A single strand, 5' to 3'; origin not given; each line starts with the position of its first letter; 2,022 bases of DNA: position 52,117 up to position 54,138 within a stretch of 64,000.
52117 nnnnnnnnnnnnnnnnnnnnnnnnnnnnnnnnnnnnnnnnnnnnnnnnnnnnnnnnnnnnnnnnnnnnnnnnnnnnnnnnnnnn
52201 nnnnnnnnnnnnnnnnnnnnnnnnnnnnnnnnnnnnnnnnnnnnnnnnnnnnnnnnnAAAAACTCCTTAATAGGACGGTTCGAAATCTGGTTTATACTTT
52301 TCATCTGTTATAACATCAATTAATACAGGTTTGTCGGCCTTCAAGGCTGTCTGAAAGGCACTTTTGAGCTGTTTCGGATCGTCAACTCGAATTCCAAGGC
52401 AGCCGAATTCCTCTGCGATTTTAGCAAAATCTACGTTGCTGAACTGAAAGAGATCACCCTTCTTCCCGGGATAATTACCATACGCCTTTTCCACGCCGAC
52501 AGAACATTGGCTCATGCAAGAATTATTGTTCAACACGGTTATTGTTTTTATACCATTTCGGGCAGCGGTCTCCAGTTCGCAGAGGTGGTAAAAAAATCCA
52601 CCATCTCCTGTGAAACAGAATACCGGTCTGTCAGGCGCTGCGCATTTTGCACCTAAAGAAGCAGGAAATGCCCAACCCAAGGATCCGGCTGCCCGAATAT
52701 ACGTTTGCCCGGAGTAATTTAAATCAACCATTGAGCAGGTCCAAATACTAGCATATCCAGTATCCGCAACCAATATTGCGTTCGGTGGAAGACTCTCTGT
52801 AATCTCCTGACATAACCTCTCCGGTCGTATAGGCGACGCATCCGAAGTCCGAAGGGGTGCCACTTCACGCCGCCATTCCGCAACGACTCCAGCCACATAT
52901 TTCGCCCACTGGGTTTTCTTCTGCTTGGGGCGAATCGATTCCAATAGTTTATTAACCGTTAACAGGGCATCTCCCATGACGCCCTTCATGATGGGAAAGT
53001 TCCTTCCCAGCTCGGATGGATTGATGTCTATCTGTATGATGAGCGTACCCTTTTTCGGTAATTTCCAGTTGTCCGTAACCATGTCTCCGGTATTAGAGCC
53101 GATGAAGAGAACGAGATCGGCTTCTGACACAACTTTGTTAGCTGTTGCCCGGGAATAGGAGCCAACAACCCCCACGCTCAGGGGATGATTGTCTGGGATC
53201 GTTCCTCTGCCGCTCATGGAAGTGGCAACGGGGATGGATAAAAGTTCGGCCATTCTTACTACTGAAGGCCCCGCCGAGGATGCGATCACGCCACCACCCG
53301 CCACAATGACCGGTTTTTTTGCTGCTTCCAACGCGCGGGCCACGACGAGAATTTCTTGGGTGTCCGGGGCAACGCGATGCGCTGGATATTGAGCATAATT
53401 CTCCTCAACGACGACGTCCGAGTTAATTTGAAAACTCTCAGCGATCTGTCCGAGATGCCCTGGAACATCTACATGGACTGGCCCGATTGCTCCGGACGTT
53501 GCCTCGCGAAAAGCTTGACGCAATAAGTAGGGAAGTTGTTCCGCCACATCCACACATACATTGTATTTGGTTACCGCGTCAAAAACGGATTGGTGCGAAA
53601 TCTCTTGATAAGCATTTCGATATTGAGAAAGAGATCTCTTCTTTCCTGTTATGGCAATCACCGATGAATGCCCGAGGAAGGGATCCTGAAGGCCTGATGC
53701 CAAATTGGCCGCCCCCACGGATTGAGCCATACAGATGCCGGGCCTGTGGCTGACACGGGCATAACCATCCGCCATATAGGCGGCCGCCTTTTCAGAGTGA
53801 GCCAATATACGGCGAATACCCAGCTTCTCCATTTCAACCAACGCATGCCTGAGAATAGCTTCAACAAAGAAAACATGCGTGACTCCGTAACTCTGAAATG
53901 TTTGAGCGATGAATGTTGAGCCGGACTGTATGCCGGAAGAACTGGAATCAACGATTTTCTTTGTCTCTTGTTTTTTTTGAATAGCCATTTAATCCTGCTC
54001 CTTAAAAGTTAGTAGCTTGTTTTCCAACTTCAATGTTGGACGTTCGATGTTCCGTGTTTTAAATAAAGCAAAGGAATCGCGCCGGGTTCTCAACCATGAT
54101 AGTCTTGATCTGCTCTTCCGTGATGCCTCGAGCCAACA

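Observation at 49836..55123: Four-gene catabolic module (PTE-like hydrolase, ThDP enzyme, class IV aminotransferase, CoA-acylating semialdehyde dehydrogenase) embedded in a glycan-utilisation locus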

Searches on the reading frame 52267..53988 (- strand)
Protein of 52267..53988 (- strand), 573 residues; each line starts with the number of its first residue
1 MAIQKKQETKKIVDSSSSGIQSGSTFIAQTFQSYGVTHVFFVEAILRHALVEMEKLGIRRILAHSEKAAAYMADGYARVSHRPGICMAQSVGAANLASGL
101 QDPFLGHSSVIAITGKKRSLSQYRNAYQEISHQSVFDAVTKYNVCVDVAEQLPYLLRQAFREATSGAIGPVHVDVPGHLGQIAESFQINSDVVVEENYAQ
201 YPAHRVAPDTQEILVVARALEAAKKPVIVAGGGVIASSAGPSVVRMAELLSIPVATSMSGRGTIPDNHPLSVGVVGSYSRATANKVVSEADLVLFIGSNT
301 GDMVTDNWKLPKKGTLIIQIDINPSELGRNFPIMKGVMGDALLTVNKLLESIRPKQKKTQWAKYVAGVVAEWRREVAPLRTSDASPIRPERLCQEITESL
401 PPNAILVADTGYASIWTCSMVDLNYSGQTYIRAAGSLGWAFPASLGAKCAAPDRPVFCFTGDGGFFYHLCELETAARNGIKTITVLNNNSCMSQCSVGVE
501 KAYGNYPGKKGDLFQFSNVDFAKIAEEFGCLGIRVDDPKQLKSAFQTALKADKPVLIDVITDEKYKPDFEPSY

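Call 3: search_protein_families(library=pfam, proteins=[window:52267-53988:-])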
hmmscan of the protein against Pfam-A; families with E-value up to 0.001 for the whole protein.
window:52267-53988:- (573 aa): 3 families
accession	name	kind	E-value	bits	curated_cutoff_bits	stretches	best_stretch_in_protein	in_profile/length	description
PF00205.28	TPP_enzyme_M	-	6.8e-37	126.7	30.4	1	216-348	4-137/137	Thiamine pyrophosphate enzyme, central domain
PF02775.26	TPP_enzyme_C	-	3.3e-35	121.6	21.9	1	409-559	1-151/151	Thiamine pyrophosphate enzyme, C-terminal TPP binding domain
PF02776.23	TPP_enzyme_N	-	5e-21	75.1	26.8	1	23-133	3-117/119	Thiamine pyrophosphate enzyme, N-terminal TPP binding domain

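Call 4: search_protein_families(library=ncbifam, proteins=[window:52267-53988:-])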
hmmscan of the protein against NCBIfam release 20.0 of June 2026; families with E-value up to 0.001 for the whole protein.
window:52267-53988:- (573 aa): 54 families (the best 25 are shown)
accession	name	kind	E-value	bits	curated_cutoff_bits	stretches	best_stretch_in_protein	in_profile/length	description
NF004772.0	PRK06112.1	subfamily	3.1e-118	395.6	673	1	18-567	11-565/578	acetolactate synthase catalytic subunit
NF004919.0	PRK06276.1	equivalog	3.5e-99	332.7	866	1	57-564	38-541/582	acetolactate synthase large subunit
TIGR00118.1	acolac_lg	equivalog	1.3e-97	327.6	538.35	1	22-564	2-537/557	biosynthetic-type acetolactate synthase large subunit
NF004710.0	PRK06048.1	equivalog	4.1e-89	299.5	976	1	29-564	16-540/561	acetolactate synthase large subunit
NF006052.0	PRK08199.1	subfamily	1.6e-87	294.1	539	1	21-564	8-540/559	thiamine pyrophosphate protein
NF006122.0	PRK08266.1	subfamily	2.5e-82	277.1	571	1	22-563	5-526/543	hypothetical protein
NF006187.0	PRK08322.1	equivalog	1.8e-80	270.9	509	1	24-562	5-529/548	acetolactate synthase large subunit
NF005039.0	PRK06456.1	equivalog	3.2e-80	270.2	868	1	22-562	3-545/572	acetolactate synthase large subunit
NF008431.0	PRK11269.1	equivalog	2.1e-79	267.6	791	1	32-562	15-556/591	glyoxylate carboligase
NF005860.0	PRK07789.1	equivalog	5.2e-79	266.2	881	1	10-561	23-578/615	acetolactate synthase large subunit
NF006319.0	PRK08527.1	equivalog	6.4e-78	262.6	905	1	22-562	5-539/565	acetolactate synthase large subunit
NF005651.0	PRK07418.1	subfamily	7.3e-78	262.3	942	1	8-561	6-559/617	acetolactate synthase large subunit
NF006377.0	PRK08611.1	equivalog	2.7e-77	260.6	742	1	27-567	10-535/576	pyruvate oxidase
NF006016.1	PRK08155.1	equivalog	3.6e-76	256.8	870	1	56-563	40-534/554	acetolactate synthase large subunit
NF004807.0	PRK06154.1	equivalog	6.8e-76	256.1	607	1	22-564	21-557/565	thiamine pyrophosphate-requiring protein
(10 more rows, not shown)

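Call 7: find_homologous_proteins(query=window:52267-53988:-)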
Query window:52267-53988:- (573 aa): 8000 proteins with E <= 0.001 among 8000 candidates; the best 120 are listed.
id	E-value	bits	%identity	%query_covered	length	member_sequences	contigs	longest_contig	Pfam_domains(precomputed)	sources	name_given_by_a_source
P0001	0.0e+0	1293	100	100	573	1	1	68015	PF02775.27,PF02776.24,PF00205.29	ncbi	-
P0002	0.0e+0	1153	87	100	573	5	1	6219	PF02775.27,PF02776.24,PF00205.29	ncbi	-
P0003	0.0e+0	1044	81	96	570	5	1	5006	PF02775.27,PF02776.24,PF00205.29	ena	-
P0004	7.2e-290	980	74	99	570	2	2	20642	PF02775.27,PF02776.24,PF00205.29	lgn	-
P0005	2.5e-273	926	70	99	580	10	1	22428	PF02775.27,PF02776.24,PF00205.29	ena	-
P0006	6.9e-273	924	70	100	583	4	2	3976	PF02775.27,PF02776.24,PF00205.29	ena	-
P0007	6.2e-271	918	70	99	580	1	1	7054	PF02775.27,PF02776.24,PF00205.29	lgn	-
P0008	1.0e-269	914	72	96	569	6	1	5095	PF02775.27,PF02776.24,PF00205.29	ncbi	-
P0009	6.3e-269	911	70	98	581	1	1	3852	PF02775.27,PF02776.24,PF00205.29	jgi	-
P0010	3.4e-268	909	71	97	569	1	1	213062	PF02775.27,PF02776.24,PF00205.29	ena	-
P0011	9.8e-268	907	68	99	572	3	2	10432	PF02775.27,PF02776.24,PF00205.29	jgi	jgi:acetolactate synthase-1/2/3 large subunit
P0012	1.6e-267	907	71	96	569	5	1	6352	PF02775.27,PF02776.24,PF00205.29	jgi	-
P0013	1.3e-264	897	70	96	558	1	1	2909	PF02775.27,PF02776.24,PF00205.29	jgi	jgi:acetolactate synthase-1/2/3 large subunit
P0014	4.0e-264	895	71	96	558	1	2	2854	PF02775.27,PF02776.24,PF00205.29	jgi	jgi:acetolactate synthase-1/2/3 large subunit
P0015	8.8e-264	894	70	97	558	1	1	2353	PF02775.27,PF02776.24,PF00205.29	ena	-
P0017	7.1e-263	891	68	100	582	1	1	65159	PF02775.27,PF02776.24,PF00205.29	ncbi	-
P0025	6.4e-240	816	64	98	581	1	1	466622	PF02775.27,PF02776.24,PF00205.29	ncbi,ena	-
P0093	4.4e-230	783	62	96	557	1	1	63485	PF02775.27,PF02776.24,PF00205.29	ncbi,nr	ncbi:MAG TPA: thiamine pyrophosphate-binding protein [Candidatus Methylomirabilis sp.]|nr:thiamine p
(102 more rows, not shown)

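Call 8: find_encoding_contigs(protein=P0025, flank=8000, max_places=2)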
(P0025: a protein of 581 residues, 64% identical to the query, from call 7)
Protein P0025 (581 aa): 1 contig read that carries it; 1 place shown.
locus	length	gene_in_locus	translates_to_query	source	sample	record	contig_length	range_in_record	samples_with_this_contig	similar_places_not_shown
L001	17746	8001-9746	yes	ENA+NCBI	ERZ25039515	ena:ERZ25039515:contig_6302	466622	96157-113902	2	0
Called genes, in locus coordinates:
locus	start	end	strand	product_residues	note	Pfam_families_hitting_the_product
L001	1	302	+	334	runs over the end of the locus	PF03480:DctP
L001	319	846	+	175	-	PF04290:DctQ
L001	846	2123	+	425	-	PF06808:DctM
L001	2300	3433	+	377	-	PF07690:MFS_1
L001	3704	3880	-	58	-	-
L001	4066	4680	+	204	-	PF12844:HTH_19, PF13560:HTH_31, PF01381:HTH_3, PF13443:HTH_26, PF00717:Peptidase_S24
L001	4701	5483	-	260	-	PF01048:PNP_UDP_1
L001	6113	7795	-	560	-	PF01609:DDE_Tnp_1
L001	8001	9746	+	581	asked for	PF02776:TPP_enzyme_N, PF00205:TPP_enzyme_M, PF02775:TPP_enzyme_C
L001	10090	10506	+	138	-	PF01613:Flavin_Reduct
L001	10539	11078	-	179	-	-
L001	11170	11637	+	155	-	PF00392:GntR, PF07729:FCD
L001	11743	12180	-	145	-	PF12098:DUF3574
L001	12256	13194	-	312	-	PF00389:2-Hacid_dh, PF02826:2-Hacid_dh_C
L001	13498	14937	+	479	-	PF22039:HUTI_composite_bact, PF01979:Amidohydro_1, PF07969:Amidohydro_3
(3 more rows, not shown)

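Call 9: find_encoding_contigs(protein=P0093, flank=8000, max_places=2)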
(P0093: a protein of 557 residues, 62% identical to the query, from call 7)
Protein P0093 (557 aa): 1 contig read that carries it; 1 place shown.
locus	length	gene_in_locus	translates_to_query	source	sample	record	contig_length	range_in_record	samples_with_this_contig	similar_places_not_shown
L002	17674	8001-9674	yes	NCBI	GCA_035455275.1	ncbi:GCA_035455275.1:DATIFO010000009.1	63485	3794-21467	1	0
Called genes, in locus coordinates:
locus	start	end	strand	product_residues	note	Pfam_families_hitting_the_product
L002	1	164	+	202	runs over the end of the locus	-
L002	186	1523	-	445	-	PF01135:PCMT, PF13489:Methyltransf_23, PF01209:Ubie_methyltran, PF06325:PrmA, PF13649:Methyltransf_25, PF13847:Methyltransf_31, PF08241:Methyltransf_11, PF08242:Methyltransf_12, +2 more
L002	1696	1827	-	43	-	-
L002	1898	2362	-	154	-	PF22381:Staph_reg_Sar_Rot (weak), PF25213:HVO_A0261_N (weak), PF01047:MarR, PF12802:MarR_2, PF13412:HTH_24 (weak), PF13463:HTH_27, PF09339:HTH_IclR (weak)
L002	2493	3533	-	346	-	PF00753:Lactamase_B (weak), PF13483:Lactamase_B_3, PF12706:Lactamase_B_2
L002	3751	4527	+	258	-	PF00106:adh_short, PF13561:adh_short_C2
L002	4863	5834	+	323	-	PF03401:TctC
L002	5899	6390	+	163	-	PF07331:TctB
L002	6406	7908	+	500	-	PF01970:TctA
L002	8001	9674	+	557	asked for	PF02776:TPP_enzyme_N, PF00205:TPP_enzyme_M, PF02775:TPP_enzyme_C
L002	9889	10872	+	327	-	PF03401:TctC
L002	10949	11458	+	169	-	PF07331:TctB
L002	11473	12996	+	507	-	PF01970:TctA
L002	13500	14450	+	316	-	PF16868:NMT1_3, PF09084:NMT1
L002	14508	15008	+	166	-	PF08905:DUF1850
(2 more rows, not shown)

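Call 10: find_encoding_contigs(protein=P0010, flank=8000, max_places=2)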
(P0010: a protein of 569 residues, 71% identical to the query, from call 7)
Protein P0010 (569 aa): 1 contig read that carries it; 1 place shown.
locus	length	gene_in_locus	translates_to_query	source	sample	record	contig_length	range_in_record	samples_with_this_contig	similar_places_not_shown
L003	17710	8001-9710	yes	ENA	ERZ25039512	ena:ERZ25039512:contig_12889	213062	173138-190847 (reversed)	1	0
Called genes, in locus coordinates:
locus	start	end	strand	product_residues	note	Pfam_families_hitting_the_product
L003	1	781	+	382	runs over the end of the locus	PF01855:POR_N, PF17147:PFOR_II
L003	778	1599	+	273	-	PF02775:TPP_enzyme_C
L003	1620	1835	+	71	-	PF12797:Fer4_2 (faint), PF12837:Fer4_6 (faint), PF00037:Fer4 (faint), PF12838:Fer4_7 (weak), PF13187:Fer4_9 (weak)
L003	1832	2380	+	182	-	PF01558:POR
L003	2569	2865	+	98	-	PF08442:ATP-grasp_2, PF13549:ATP-grasp_5, PF02786:CPSase_L_D2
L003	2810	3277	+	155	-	PF08442:ATP-grasp_2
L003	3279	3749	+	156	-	PF00549:Ligase_CoA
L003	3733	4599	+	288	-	PF02629:CoA_binding, PF13380:CoA_binding_2 (weak), PF00549:Ligase_CoA, PF13607:Succ_CoA_lig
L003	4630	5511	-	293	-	PF13714:PEP_mutase, PF00463:ICL (weak)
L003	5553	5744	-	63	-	PF01568:Molydop_binding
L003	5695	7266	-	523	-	PF00384:Molybdopterin, PF01568:Molydop_binding (weak)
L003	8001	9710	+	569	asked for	PF02776:TPP_enzyme_N, PF00205:TPP_enzyme_M, PF02775:TPP_enzyme_C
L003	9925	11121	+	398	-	PF13433:Peripla_BP_5, PF13458:Peripla_BP_6, PF01094:ANF_receptor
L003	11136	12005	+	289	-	PF02653:BPD_transp_2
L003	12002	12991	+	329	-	PF02653:BPD_transp_2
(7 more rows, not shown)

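Call 11: find_encoding_contigs(protein=P0004, flank=8000, max_places=2)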
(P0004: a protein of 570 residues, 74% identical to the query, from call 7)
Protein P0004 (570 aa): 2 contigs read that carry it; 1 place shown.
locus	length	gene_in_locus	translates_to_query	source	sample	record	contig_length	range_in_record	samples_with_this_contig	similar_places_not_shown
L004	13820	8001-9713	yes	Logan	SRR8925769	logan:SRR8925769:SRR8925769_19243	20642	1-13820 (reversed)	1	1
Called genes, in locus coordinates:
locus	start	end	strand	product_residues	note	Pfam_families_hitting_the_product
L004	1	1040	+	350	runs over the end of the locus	PF08240:ADH_N, PF16912:Glu_dehyd_C, PF00107:ADH_zinc_N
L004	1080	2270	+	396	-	PF01979:Amidohydro_1, PF07969:Amidohydro_3 (weak)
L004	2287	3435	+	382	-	PF13433:Peripla_BP_5, PF13458:Peripla_BP_6, PF01094:ANF_receptor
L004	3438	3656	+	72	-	-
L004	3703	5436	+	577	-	PF02776:TPP_enzyme_N, PF00205:TPP_enzyme_M, PF02775:TPP_enzyme_C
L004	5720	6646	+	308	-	PF01548:DEDD_Tnp_IS110, PF02371:Transposase_20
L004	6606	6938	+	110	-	-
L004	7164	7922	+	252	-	PF00106:adh_short, PF08659:KR, PF13561:adh_short_C2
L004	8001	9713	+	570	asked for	PF02776:TPP_enzyme_N, PF00205:TPP_enzyme_M, PF02775:TPP_enzyme_C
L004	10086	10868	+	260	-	PF00106:adh_short, PF01370:Epimerase (weak), PF08659:KR, PF13561:adh_short_C2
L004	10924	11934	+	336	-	PF08240:ADH_N, PF16912:Glu_dehyd_C, PF00107:ADH_zinc_N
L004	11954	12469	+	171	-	PF19315:MC_hydratase, PF01575:MaoC_dehydratas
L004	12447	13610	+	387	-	PF13433:Peripla_BP_5, PF13458:Peripla_BP_6, PF01094:ANF_receptor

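Call 12: find_encoding_contigs(protein=P0005, flank=8000, max_places=2)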
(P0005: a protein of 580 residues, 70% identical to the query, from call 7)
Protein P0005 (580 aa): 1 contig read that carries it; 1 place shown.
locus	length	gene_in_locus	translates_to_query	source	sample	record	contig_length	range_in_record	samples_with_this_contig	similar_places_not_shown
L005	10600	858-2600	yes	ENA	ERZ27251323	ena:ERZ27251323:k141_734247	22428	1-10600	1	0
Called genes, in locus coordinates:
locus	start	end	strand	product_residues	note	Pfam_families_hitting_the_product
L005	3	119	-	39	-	?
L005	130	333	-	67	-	-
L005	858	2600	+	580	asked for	PF02776:TPP_enzyme_N, PF00205:TPP_enzyme_M, PF02775:TPP_enzyme_C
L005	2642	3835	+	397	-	PF13433:Peripla_BP_5, PF13458:Peripla_BP_6, PF01094:ANF_receptor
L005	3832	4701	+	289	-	PF02653:BPD_transp_2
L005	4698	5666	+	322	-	PF02653:BPD_transp_2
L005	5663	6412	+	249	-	PF00005:ABC_tran, PF02463:SMC_N (faint), PF13304:AAA_21 (faint), PF12399:BCA_ABC_TP_C (weak)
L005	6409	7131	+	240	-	PF00005:ABC_tran, PF13304:AAA_21 (faint)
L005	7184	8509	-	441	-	PF01321:Creatinase_N, PF00557:Peptidase_M24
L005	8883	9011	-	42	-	-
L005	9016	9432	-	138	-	-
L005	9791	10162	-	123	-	-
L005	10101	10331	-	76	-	-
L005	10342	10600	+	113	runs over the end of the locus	PF01527:HTH_Tnp_1, PF13518:HTH_28 (weak)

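Call 13: find_encoding_contigs(protein=P0017, flank=8000, max_places=2)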
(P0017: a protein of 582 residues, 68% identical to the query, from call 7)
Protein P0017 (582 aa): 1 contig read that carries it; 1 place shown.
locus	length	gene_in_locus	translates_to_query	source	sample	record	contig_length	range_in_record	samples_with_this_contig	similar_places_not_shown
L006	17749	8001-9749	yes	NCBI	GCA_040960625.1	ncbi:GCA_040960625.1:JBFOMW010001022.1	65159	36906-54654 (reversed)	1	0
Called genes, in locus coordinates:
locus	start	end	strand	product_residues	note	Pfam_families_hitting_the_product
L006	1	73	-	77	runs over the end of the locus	-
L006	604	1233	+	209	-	PF07978:NIPSNAP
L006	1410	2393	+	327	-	PF03401:TctC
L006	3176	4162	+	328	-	PF02073:Peptidase_M29 (faint), PF26233:NicX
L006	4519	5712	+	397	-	PF02771:Acyl-CoA_dh_N, PF02770:Acyl-CoA_dh_M, PF00441:Acyl-CoA_dh_1, PF08028:Acyl-CoA_dh_2 (weak)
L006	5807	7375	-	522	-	PF00496:SBP_bac_5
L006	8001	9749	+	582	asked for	PF02776:TPP_enzyme_N, PF00205:TPP_enzyme_M, PF02775:TPP_enzyme_C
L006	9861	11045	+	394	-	PF02771:Acyl-CoA_dh_N, PF02770:Acyl-CoA_dh_M, PF00441:Acyl-CoA_dh_1, PF08028:Acyl-CoA_dh_2 (weak)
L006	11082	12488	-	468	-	PF03972:MmgE_PrpD_N, PF19305:MmgE_PrpD_C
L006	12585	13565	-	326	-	PF03401:TctC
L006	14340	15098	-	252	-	PF00106:adh_short, PF08659:KR, PF13561:adh_short_C2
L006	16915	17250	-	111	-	-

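Call 14: find_encoding_contigs(protein=P0002, flank=8000, max_places=2)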
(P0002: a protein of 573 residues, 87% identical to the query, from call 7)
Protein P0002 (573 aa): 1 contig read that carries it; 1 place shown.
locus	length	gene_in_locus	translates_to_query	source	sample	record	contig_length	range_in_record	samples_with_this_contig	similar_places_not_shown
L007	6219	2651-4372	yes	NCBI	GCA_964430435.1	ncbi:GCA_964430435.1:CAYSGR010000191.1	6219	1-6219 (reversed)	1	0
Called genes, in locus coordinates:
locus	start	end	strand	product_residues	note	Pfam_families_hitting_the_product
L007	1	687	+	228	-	?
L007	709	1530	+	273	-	PF02585:PIG-L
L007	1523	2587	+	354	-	PF02126:PTE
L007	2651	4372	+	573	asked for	PF02776:TPP_enzyme_N, PF00205:TPP_enzyme_M, PF02775:TPP_enzyme_C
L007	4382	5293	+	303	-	PF01063:Aminotran_4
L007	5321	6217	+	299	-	?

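Call 15: find_encoding_contigs(protein=P0003, flank=8000, max_places=2)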
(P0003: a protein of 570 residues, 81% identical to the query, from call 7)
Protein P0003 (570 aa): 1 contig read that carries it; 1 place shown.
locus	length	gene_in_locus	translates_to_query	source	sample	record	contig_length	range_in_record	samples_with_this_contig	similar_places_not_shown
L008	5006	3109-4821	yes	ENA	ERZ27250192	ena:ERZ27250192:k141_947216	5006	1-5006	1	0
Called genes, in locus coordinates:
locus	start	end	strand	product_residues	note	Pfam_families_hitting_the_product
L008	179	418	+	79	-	-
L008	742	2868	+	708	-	PF00403:HMA, PF00122:E1-E2_ATPase, PF00702:Hydrolase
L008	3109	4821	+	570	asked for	PF02776:TPP_enzyme_N, PF00205:TPP_enzyme_M, PF02775:TPP_enzyme_C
